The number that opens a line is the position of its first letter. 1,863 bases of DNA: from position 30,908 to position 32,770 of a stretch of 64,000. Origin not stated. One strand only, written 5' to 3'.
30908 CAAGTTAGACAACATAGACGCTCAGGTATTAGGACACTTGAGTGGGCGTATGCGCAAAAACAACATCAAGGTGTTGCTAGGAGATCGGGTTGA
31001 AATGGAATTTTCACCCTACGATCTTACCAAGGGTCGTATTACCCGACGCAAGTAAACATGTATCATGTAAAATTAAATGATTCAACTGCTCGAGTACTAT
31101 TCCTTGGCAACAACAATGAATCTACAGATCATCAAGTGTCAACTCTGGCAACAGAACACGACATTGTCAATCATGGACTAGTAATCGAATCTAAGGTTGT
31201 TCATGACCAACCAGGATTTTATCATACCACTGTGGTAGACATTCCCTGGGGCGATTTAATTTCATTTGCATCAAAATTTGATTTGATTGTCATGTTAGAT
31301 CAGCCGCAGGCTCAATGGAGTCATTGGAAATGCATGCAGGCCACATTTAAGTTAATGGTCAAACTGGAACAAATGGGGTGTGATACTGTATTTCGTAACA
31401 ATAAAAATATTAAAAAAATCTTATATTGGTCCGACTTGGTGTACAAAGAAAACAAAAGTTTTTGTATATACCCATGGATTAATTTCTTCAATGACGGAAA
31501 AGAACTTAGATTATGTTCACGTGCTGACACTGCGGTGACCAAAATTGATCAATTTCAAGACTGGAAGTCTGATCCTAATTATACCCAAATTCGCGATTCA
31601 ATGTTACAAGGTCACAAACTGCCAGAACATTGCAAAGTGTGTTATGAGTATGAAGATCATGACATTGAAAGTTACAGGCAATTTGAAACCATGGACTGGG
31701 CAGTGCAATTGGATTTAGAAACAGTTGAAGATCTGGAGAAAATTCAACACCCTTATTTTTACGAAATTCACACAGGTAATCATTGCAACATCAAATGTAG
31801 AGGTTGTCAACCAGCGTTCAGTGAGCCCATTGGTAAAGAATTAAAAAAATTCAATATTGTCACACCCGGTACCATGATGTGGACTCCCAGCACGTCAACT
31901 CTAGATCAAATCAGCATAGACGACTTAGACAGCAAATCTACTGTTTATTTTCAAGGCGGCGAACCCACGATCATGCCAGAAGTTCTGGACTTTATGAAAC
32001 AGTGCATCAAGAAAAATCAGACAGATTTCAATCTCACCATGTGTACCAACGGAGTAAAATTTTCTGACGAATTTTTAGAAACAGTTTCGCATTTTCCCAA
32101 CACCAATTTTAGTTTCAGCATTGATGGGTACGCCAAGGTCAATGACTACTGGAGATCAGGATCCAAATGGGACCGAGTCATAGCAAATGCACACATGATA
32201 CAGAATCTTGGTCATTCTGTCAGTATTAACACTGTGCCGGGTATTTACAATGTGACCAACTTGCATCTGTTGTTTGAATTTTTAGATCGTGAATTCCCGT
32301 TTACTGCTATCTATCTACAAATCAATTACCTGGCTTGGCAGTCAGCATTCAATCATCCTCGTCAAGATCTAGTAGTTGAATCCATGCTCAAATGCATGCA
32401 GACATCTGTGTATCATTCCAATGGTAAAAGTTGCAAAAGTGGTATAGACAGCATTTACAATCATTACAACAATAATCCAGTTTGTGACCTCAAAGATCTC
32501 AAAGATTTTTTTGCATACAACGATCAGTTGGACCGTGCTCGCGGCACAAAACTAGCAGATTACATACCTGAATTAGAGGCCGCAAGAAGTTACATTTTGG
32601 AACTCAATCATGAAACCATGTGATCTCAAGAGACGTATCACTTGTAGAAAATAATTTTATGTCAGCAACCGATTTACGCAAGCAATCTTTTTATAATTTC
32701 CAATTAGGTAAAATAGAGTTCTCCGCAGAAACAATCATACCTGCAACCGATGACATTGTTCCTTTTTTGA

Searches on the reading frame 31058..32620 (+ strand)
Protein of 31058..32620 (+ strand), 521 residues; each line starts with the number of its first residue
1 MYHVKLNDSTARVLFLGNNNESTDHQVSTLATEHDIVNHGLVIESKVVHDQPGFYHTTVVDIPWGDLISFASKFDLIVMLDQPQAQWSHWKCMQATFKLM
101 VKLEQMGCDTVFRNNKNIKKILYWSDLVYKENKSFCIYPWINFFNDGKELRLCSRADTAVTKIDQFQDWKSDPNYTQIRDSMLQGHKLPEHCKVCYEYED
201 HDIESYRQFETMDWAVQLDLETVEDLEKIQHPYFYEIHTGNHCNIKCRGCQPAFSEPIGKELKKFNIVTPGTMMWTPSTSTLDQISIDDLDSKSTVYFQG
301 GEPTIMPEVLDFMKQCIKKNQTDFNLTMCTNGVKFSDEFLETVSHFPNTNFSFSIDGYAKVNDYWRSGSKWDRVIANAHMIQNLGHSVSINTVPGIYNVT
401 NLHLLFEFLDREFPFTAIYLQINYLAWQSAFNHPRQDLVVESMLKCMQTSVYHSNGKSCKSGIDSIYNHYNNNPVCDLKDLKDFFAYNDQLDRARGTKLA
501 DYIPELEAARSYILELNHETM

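Call 14: search_protein_families(library=pfam, proteins=[window:31058-32620:+], max_evalue=0.001)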
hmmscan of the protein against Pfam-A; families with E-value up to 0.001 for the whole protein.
window:31058-32620:+ (521 aa): 1 family
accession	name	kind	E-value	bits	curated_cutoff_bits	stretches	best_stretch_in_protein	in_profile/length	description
PF04055.27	Radical_SAM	-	1.3e-12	48.6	29.5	1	239-400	3-155/166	Radical SAM superfamily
